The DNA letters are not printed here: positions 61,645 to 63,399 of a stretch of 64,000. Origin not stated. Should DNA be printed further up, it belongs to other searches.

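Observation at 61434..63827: Small GTPase / tandem KaiC-like ATPase / CheY-receiver operon: candidate undescribed signalling module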

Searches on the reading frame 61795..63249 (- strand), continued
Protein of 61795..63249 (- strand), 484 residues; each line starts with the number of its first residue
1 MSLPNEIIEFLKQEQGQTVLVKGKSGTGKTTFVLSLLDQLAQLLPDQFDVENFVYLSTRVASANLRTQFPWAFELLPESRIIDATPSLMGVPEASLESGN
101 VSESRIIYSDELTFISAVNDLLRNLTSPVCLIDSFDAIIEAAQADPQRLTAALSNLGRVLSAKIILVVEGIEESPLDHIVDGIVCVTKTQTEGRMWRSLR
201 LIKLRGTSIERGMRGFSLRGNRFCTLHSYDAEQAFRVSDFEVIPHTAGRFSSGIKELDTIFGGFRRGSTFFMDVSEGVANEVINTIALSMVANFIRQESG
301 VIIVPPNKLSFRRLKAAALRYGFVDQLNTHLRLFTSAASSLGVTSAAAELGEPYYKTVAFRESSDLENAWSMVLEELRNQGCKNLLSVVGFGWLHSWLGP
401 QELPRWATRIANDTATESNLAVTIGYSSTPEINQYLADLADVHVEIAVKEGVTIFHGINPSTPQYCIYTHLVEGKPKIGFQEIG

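Call 59: predict_structure(alignment_id=A6)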
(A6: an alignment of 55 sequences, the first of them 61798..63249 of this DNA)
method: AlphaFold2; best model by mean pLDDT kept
length: 484 residues; sequences in the alignment: 55
mean_pLDDT: 88.5   pTM: 0.83
mean pLDDT of the five models: 88.5, 88.3, 88.3, 87.8, 87.8
residues with pLDDT >= 90: 325; 70-90: 124; 50-70: 13; < 50: 22
segments of 3 or more residues with pLDDT < 50: 90-102, 340-348
pLDDT, mean of each block of 10 residues (from residue 1): 87 94 94 94 92 87 80 84 70 40 72 94 93 93 93 96 96 92 95 87 93 88 89 79 94 96 96 95 95 96 93 90 93 77 49 81 87 94 95 90 94 96 96 96 95 93 92 88 83
secondary structure, 60 per line:
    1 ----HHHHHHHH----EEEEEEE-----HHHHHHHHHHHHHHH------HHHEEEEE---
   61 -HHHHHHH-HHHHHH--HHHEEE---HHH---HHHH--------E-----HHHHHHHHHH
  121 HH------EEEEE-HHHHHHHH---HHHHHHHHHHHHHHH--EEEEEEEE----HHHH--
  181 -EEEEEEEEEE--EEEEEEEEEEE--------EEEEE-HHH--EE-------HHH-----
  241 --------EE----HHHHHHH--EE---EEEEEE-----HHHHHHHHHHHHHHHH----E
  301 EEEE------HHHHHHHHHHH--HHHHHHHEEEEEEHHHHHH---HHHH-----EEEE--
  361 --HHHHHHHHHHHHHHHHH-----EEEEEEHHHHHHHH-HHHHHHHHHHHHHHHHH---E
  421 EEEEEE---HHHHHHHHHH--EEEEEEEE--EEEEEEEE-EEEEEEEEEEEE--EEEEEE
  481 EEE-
elements in order: H5-12 E17-23 H29-43 E53-57 H62-68 H70-75 E81-83 H93-96 H111-122 E129-133 H135-142 H146-160 E163-170 H175-178 E182-191 E194-204 E213-217 H255-261 E269-274 H280-295 E300-304 H311-321 H324-330 E331-336 H337-342 H346-349 E355-358 H363-379 E385-390 H391-398 H400-416 E420-426 H430-439 E442-449 E452-459 E461-472 E475-483

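Call 61: fold_search(model_id=the predicted structure, library=pdb)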
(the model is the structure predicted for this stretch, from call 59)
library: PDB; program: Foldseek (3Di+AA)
matches with E <= 10: 1793; with E <= 0.001: 855
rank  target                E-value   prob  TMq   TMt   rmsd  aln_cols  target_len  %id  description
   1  7s65_B                5.8e-24  1.00  0.38  0.40  19.9       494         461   18  Compressed conformation of nighttime state KaiC (released 2021-09-22)
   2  4dug_D                3.5e-23  1.00  0.38  0.37  20.1       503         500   17  Crystal Structure of Circadian Clock Protein KaiC E318A Mutant (released 2012-03-14)
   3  7s67_A                4.4e-23  1.00  0.38  0.38  20.1       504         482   18  Extended conformation of daytime state KaiC (released 2021-09-22)
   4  7x1y_A                5.2e-23  1.00  0.37  0.39  20.1       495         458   18  Structure of the phosphorylation-site double mutant S431A/T432A of the KaiC circadian clock protein (released 2023-04-26)
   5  7s65_A                1.3e-22  1.00  0.37  0.39  19.2       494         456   18  Compressed conformation of nighttime state KaiC (released 2021-09-22)
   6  8zn6_I                2.2e-22  1.00  0.37  0.38  20.5       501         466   18  Crystal Structure of Designed Clock Protein KaiC (released 2025-04-16)
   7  4ijm_A                3.0e-22  1.00  0.39  0.37  20.1       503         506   18  Crystal structure of circadian clock protein KaiC A422V mutant (released 2013-02-13)
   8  8wve_B                4.5e-22  1.00  0.36  0.38  20.8       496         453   16  Crystal Structure of Cyanobacterial Circadian Clock Protein KaiC (released 2023-12-27)
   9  7s66_A                5.3e-22  1.00  0.38  0.38  19.9       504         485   17  Extended conformation of nighttime state KaiC (released 2021-09-22)
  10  9ofh_A                6.0e-22  1.00  0.37  0.38  20.1       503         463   16  Extended conformation of dusk state KaiC (released 2025-05-14)
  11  7s65_C                6.3e-22  1.00  0.38  0.40  19.6       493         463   18  Compressed conformation of nighttime state KaiC (released 2021-09-22)
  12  3k0c_C                7.1e-22  1.00  0.39  0.39  20.1       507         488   18  Crystal structure of the phosphorylation-site double mutant S431A/T432E of the KaiC circadian clock protein (released 2010-03-31)
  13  3k0a_D                7.5e-22  1.00  0.39  0.39  20.2       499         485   18  Crystal structure of the phosphorylation-site mutant S431A of the KaiC circadian clock protein (released 2010-03-31)
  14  3k09_D                8.8e-22  1.00  0.39  0.39  20.1       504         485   18  Crystal structure of the phosphorylation-site mutant S431D of the KaiC circadian clock protein (released 2010-03-31)
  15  8zn7_D                9.4e-22  1.00  0.37  0.38  20.5       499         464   16  Crystal Structure of Designed Clock Protein KaiC (released 2025-04-16)
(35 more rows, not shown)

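Call 67: search_protein_families(library=padloc, proteins=[window:61798-63249:-], max_evalue=0.001)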
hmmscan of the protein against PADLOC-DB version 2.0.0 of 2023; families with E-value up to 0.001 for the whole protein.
window:61798-63249:- (484 aa): 2 families
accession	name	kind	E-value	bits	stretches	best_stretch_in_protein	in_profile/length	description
PDLC04140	mad8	-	0.00052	17.6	0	15-57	26-64/314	mads_8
PDLC04476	PDC-M16A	-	0.00056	16.4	1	6-42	15-51/691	-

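Call 72: search_protein_representatives(alignment_id=A1)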
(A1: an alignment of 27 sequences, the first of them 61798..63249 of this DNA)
Query: 27 sequences, 470 profile positions. Proteins with E-value up to 0.001 (for the whole library): 6222; up to 1e-10: 2240; up to 1e-30: 738. The best 150 are listed.
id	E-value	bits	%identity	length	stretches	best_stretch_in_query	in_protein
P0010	5.4e-177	605.6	-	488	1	3-470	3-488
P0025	3.2e-167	573.4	-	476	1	5-470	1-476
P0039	1.3e-148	512.1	-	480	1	4-470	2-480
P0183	4.5e-147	506.9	-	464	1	4-470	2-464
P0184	6.6e-144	496.5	-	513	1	3-470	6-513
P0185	1.0e-143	495.9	-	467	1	3-470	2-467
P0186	6.3e-139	480.1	-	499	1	4-469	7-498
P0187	6.3e-139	480.1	-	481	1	5-469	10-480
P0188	7.1e-139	479.9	-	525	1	5-469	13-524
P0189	6.7e-138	476.7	-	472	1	3-469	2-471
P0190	1.4e-137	475.7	-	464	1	6-470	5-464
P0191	2.0e-135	468.5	-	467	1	5-469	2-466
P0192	1.6e-133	462.2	-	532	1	1-470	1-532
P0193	1.2e-131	456.1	-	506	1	5-470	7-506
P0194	2.0e-130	452.1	-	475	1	1-470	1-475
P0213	1.9e-118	412.5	-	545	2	5-223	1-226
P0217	9.8e-117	406.9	-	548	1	5-470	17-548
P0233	1.8e-111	389.6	-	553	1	3-470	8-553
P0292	2.5e-98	346.3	-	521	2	5-223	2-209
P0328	2.8e-91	323.0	-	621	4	60-226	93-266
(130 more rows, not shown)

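Call 76: search_protein_families(library=pfam, proteins=[P0328, P0213, P0292, P0233, P0217], max_evalue=0.001)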
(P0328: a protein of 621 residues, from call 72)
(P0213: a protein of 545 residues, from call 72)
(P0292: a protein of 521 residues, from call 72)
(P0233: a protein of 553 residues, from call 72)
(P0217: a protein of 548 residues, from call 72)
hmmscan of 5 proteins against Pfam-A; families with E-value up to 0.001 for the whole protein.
P0328 (621 aa): 3 families
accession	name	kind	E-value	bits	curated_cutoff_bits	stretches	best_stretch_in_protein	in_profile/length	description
PF07088.17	GvpD_P-loop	-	2.6e-18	67.1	24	2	17-65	2-50/189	GvpD gas vesicle protein, P-loop domain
PF06745.19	ATPase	-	4.3e-11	43.1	26.6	1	132-253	100-222/231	KaiC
PF20440.3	GvpD_bR2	-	3.3e-08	33.8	27.9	1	347-418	2-73/254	GvpD basic region 2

P0213 (545 aa): 6 families
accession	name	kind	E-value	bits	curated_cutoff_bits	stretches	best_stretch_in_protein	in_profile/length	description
PF20440.3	GvpD_bR2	-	1.6e-18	67.6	27.9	1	308-545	1-254/254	GvpD basic region 2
PF06745.19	ATPase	-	6.3e-15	55.6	26.6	1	15-215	18-221/231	KaiC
PF07088.17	GvpD_P-loop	-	8e-14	52.4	24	1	10-194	4-186/189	GvpD gas vesicle protein, P-loop domain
PF12675.12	DUF3795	-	5.3e-05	24.1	22.6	1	229-288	2-82/83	Protein of unknown function (DUF3795)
PF05625.17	PAXNEB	-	0.0001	21.9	28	1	319-346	19-46/366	PAXNEB protein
PF13401.12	AAA_22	-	0.00094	19.9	27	0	16-134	5-96/130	AAA domain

P0292 (521 aa): 7 families
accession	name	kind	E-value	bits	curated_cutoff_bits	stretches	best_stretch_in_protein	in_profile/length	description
PF06745.19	ATPase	-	2.2e-18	66.9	26.6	1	17-197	21-220/231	KaiC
PF20440.3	GvpD_bR2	-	5.8e-13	49.4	27.9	1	284-360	2-78/254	GvpD basic region 2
PF07088.17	GvpD_P-loop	-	5.2e-09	36.7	24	1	14-175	9-184/189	GvpD gas vesicle protein, P-loop domain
PF13401.12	AAA_22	-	5.5e-06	27.2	27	1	15-125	5-99/130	AAA domain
PF00004.35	AAA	-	0.00015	22.7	21.2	1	19-137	2-94/131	ATPase family associated with various cellular activities (AAA)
PF05625.17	PAXNEB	-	0.00016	21.3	28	1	280-316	5-41/366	PAXNEB protein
PF13191.12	AAA_16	-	0.00091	20.2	32.6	0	15-119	24-146/167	AAA ATPase domain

P0233 (553 aa): 3 families
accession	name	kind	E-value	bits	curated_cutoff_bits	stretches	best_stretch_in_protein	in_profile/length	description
PF07088.17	GvpD_P-loop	-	3.9e-20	73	24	2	18-75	3-57/189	GvpD gas vesicle protein, P-loop domain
PF06745.19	ATPase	-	1.6e-12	47.7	26.6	1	204-299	120-221/231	KaiC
PF20440.3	GvpD_bR2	-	1.8e-09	37.9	27.9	1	426-552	144-253/254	GvpD basic region 2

P0217 (548 aa): 4 families
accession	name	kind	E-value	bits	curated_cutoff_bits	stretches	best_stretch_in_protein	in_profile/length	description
PF07088.17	GvpD_P-loop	-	2.6e-20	73.6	24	2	24-77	2-55/189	GvpD gas vesicle protein, P-loop domain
PF06745.19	ATPase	-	4.9e-13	49.4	26.6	1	201-292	121-219/231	KaiC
PF20440.3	GvpD_bR2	-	1.2e-09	38.4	27.9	1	313-383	1-70/254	GvpD basic region 2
PF13191.12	AAA_16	-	0.00052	21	32.6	0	30-118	22-116/167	AAA ATPase domain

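Call 82: search_protein_families(library=pfam, proteins=[L044:599-1414:+, L044:1433-1957:-], max_evalue=0.01)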
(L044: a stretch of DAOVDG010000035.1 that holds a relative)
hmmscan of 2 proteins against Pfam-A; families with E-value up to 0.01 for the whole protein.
L044:599-1414:+ (272 aa): 0 families

L044:1433-1957:- (175 aa): 9 families
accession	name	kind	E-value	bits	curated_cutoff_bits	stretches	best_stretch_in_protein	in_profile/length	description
PF00071.28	Ras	-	3.4e-42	144.2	21.6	1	7-171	1-160/162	Ras family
PF08477.19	Roc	-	6.2e-22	78.5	27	1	7-126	1-119/119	Ras of Complex, Roc, domain of DAPkinase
PF00025.27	Arf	-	4.2e-11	43.1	22.3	1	5-170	14-173/174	ADP-ribosylation factor family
PF01926.29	MMR_HSR1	-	2.9e-08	34.2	21.9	1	7-89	1-85/113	50S ribosome-binding GTPase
PF03193.22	RsgA_GTPase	-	6.5e-05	23.3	30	0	8-26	109-127/174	RsgA GTPase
PF00009.33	GTP_EFTU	-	0.00016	21.7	26.5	1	29-168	46-182/188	Elongation factor Tu GTP binding domain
PF04670.18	Gtr1_RagA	-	0.00024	21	22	1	7-86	1-82/232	Gtr1/RagA G protein conserved region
PF02421.24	FeoB_N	-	0.0018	18.3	27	0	7-25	2-20/156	Ferrous iron transport protein B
PF12775.13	AAA_7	-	0.0034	17.4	25.8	1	4-45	32-72/181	P-loop containing dynein motor region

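Call 83: find_homologous_proteins(query=L044:2323-3765:+, max_evalue=1e-20)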
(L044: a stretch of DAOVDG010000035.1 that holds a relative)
Query L044:2323-3765:+ (481 aa): 15 proteins with E <= 1e-20 among 8000 candidates.
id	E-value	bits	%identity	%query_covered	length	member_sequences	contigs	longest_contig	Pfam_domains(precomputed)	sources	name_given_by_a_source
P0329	0.0e+0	1074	99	100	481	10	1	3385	PF06745.20,PF07088.17,PF20440.4,PF13401.13,PF13191.13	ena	-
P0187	2.2e-196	671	61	100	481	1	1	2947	PF06745.20,PF07088.17,PF13401.13,PF13191.13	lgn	-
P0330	3.5e-195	667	60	100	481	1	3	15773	PF06745.20,PF07088.17,PF20440.4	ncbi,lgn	-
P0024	7.4e-195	666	61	100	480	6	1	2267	PF06745.20,PF07088.17,PF05729.19,PF13401.13,PF13191.13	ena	-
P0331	3.8e-191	654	60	100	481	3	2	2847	PF06745.20,PF07088.17,PF20440.4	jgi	jgi:KaiC/GvpD/RAD55 family RecA-like ATPase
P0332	2.0e-186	638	59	98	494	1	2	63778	PF06745.20,PF07088.17,PF13401.13,PF13191.13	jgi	jgi:archaellum biogenesis ATPase FlaH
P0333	5.9e-185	634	57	100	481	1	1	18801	PF06745.20,PF07088.17,PF20440.4,PF13401.13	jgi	jgi:archaellum biogenesis ATPase FlaH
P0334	6.5e-145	502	62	74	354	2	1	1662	PF06745.20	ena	-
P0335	6.9e-134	465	45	99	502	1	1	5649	PF06745.20,PF07088.17,PF20440.4,PF13191.13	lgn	-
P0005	5.7e-119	416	42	98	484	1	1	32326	PF06745.20,PF07088.17,PF20440.4,PF13401.13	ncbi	-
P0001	1.1e-115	405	40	98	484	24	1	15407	PF06745.20,PF07088.17,PF20440.4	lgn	-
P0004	2.8e-114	401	41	98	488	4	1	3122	PF06745.20,PF07088.17,PF20440.4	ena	-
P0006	2.1e-112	394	40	98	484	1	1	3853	PF06745.20,PF07088.17,PF20440.4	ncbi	ncbi:MAG: gas vesicle protein GvpD P-loop domain-containing protein [Candidatus Thorarchaeota archae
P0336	5.3e-26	110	24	97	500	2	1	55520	PF06745.20,PF07088.17,PF23442.2,PF20440.4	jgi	-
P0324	1.8e-22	98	27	96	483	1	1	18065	PF06745.20,PF07088.17,PF13401.13,PF13191.13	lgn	-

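Call 84: find_encoding_contigs(protein=P0332, flank=6000, max_places=1)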
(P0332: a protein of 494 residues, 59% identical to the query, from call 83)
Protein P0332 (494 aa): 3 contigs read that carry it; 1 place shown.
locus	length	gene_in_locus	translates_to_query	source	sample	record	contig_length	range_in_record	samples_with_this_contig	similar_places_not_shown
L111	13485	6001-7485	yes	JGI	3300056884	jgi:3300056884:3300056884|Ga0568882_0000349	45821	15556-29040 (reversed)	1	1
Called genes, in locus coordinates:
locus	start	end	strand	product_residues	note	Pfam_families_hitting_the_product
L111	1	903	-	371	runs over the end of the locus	PF13426:PAS_9 (weak), PF02518:HATPase_c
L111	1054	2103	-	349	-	PF02518:HATPase_c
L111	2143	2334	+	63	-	-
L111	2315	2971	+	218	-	PF00512:HisKA (weak), PF00072:Response_reg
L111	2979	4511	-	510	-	PF00989:PAS (faint), PF08448:PAS_4 (faint), PF13426:PAS_9, PF13188:PAS_8 (weak), PF08447:PAS_3, PF02518:HATPase_c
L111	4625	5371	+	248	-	-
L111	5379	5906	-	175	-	PF00009:GTP_EFTU (faint), PF00025:Arf, PF00071:Ras, PF01926:MMR_HSR1, PF08477:Roc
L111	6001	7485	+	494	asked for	PF06745:ATPase, PF07088:GvpD_P-loop, PF13191:AAA_16 (weak), PF13401:AAA_22 (weak)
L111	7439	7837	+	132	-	PF00072:Response_reg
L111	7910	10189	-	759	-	PF13426:PAS_9, PF00989:PAS, PF08448:PAS_4, PF13188:PAS_8, PF08447:PAS_3, PF13426:PAS_9, PF00989:PAS, PF08448:PAS_4, +8 more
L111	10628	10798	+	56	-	-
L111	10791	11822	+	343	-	PF12860:PAS_7 (weak), PF00512:HisKA (weak), PF02518:HATPase_c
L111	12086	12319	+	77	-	-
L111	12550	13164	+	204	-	PF16264:SatD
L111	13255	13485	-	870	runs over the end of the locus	PF00072:Response_reg, PF08447:PAS_3, PF12860:PAS_7 (faint), PF00989:PAS, PF13188:PAS_8 (weak), PF08448:PAS_4, PF13426:PAS_9, PF02518:HATPase_c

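Call 85: find_encoding_contigs(protein=P0335, flank=6000, max_places=1)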
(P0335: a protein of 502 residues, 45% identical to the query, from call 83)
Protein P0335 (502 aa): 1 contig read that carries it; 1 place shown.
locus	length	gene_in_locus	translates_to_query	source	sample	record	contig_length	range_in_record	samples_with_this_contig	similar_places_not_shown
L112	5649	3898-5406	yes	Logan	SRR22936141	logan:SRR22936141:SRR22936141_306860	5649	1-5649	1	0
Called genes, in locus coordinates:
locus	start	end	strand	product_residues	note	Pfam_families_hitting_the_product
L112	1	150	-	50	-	?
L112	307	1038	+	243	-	-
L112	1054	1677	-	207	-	PF00025:Arf, PF00009:GTP_EFTU (faint), PF00071:Ras, PF01926:MMR_HSR1 (weak), PF04670:Gtr1_RagA (weak), PF08477:Roc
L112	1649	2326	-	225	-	PF06745:ATPase, PF24336:DUF7504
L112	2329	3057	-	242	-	PF00154:RecA_N (faint), PF06745:ATPase, PF13481:AAA_25, PF23442:DUF7125 (faint), PF01695:IstB_IS21 (weak), PF07088:GvpD_P-loop (weak), PF25199:nSTAND_NTPase5 (weak), PF20720:nSTAND3 (weak), +2 more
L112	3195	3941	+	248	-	PF06745:ATPase, PF23442:DUF7125 (faint)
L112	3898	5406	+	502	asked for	PF06745:ATPase, PF07088:GvpD_P-loop, PF13191:AAA_16 (weak), PF20440:GvpD_bR2 (weak)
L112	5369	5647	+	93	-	?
